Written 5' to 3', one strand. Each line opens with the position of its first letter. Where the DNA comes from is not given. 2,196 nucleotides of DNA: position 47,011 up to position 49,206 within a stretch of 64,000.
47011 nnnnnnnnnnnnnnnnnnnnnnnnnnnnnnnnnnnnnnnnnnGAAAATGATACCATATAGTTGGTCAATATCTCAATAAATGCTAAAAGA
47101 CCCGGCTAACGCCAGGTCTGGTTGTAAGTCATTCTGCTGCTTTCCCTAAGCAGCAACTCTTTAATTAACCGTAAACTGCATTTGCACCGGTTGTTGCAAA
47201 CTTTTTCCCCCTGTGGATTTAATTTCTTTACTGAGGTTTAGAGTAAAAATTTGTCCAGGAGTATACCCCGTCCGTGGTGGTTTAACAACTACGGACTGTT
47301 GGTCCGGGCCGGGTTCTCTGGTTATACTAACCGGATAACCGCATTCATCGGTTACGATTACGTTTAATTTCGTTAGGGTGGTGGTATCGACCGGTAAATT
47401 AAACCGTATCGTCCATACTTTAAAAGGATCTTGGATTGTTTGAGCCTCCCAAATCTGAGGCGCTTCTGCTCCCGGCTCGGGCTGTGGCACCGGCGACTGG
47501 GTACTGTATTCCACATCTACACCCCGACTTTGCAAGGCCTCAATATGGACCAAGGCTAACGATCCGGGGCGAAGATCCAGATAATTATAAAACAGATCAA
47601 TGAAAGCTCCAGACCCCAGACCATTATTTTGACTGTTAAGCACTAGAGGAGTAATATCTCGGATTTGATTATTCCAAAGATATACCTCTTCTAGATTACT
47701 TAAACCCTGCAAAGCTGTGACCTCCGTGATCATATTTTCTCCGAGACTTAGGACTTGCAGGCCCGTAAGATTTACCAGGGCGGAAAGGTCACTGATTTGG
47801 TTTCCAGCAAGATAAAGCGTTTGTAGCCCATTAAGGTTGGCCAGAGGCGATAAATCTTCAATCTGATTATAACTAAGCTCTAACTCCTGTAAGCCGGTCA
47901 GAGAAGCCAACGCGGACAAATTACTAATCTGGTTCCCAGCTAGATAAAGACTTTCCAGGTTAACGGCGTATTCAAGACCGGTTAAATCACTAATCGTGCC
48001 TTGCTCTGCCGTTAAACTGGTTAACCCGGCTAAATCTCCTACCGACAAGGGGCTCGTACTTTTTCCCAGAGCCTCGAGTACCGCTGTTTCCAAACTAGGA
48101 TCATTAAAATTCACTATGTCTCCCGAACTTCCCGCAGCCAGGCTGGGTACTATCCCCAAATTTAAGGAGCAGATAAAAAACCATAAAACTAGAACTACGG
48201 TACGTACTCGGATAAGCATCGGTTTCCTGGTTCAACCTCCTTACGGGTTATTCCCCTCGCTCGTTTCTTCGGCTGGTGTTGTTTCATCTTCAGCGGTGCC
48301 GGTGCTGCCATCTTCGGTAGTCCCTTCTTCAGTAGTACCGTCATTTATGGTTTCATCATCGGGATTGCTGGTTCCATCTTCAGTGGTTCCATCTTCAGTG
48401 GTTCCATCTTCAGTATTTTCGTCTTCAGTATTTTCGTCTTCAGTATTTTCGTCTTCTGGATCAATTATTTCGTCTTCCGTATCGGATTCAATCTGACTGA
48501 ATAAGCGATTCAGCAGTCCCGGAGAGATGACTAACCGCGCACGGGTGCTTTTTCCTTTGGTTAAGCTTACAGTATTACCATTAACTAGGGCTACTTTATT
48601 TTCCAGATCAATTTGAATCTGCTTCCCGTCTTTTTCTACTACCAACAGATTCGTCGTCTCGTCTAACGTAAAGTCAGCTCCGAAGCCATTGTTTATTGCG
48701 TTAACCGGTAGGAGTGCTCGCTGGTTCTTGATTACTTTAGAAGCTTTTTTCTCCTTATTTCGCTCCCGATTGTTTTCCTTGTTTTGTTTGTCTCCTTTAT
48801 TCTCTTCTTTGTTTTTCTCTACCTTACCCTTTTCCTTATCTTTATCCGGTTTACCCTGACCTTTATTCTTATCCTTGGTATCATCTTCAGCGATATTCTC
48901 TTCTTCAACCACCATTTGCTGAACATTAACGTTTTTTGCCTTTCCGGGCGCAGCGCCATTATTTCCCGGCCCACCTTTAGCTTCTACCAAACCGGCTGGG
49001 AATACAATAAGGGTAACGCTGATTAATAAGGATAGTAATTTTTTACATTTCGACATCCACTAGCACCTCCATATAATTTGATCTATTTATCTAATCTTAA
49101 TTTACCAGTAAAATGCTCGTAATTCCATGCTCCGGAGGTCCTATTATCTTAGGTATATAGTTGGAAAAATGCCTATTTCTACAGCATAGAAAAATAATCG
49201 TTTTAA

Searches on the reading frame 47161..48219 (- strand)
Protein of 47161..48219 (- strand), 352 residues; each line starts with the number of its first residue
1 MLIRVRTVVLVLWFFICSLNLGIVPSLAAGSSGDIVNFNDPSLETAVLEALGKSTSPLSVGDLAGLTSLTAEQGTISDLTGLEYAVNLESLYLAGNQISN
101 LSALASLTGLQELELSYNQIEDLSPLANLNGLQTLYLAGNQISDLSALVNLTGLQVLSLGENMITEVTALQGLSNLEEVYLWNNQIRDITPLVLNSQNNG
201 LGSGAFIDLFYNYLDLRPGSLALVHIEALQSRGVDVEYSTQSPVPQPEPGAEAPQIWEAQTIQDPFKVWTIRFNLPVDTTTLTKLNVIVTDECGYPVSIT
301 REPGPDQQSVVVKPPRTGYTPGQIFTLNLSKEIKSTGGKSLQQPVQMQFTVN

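Call 13: search_protein_families(library=pfam, proteins=[window:47161-48219:-], max_evalue=0.001)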
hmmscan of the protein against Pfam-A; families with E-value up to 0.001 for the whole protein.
window:47161-48219:- (352 aa): 9 families
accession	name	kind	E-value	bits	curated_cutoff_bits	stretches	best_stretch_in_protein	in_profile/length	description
PF12799.13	LRR_4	-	2.1e-26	91.7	27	3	87-128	2-44/44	Leucine Rich repeats (2 copies)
PF13855.12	LRR_8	-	1.4e-15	57.2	27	2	87-142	2-61/61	Leucine rich repeat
PF00560.39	LRR_1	-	3.8e-09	35.3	20.6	0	87-104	1-20/23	Leucine Rich Repeat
PF23952.1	LRR_EndoS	-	3.2e-06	27.8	27.9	1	38-162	1-116/116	Endo-beta-N-acetylglucosaminidase EndoS LRR domain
PF23598.1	LRR_14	-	1.7e-05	24.2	40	1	88-183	24-123/353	Leucine-rich repeat region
PF13205.12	Big_5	-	5.7e-05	24.2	23.6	1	270-350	26-104/105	Bacterial Ig-like domain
PF14580.12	LRR_9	-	0.00013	22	30.5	1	90-181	23-120/175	Leucine-rich repeat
PF13516.12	LRR_6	-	0.00018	21.7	23.4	0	110-122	5-17/24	Leucine Rich repeat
PF23211.1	LRR_LRWD1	-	0.00084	19.5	28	0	84-165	19-99/190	Leucine-rich repeat and WD repeat-containing protein 1, LRR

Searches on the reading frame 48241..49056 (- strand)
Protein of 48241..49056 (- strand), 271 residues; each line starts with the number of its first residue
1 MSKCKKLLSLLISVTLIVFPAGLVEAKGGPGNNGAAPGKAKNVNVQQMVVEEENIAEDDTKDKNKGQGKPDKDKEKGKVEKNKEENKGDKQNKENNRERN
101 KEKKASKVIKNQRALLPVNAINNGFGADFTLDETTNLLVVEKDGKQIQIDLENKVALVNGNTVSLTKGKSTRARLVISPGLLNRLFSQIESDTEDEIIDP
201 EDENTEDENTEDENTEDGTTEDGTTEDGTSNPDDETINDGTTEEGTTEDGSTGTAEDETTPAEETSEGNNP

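Call 13: search_protein_families(library=pfam, proteins=[window:48241-49056:-], max_evalue=0.001)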
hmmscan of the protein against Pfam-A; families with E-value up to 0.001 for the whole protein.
window:48241-49056:- (271 aa): 1 family
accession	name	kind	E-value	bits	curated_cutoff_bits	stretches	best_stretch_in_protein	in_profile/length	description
PF07833.16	Cu_amine_oxidN1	-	2.7e-10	40.6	24.2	1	104-166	10-72/108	Copper amine oxidase N-terminal domain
